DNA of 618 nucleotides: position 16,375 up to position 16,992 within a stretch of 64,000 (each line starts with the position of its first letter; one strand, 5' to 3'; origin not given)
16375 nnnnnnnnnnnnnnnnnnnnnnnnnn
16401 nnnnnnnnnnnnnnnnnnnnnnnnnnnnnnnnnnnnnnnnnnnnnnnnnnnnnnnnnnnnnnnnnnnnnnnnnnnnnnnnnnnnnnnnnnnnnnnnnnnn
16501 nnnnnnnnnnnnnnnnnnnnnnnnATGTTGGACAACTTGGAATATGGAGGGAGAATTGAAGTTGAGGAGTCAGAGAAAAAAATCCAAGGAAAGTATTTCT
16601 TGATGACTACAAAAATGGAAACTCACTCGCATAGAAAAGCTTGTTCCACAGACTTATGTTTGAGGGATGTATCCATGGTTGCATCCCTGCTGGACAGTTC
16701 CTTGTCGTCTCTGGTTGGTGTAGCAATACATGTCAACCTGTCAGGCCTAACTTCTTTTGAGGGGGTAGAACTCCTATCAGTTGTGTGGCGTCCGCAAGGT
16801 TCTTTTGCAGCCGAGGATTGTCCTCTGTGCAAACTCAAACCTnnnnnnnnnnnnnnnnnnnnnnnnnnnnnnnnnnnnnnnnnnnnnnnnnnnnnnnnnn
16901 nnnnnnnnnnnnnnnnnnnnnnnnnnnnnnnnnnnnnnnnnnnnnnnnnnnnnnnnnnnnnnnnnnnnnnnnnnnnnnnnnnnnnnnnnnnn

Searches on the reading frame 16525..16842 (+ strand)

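Call 78: search_protein_families(library=pfam, proteins=[window:16525-16842:+], max_evalue=1)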
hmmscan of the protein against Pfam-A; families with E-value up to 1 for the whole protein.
window:16525-16842:+ (106 aa): 2 families
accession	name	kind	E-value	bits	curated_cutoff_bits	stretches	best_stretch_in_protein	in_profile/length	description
PF22174.2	NMB1110-like_C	-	0.0027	18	27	1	8-48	27-66/69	Tail protein, C-terminal domain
PF23765.1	Matrix_Paramyxo_C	-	0.19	11.9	27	1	23-77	48-99/159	Paramyxoviridae matrix protein C-terminal domain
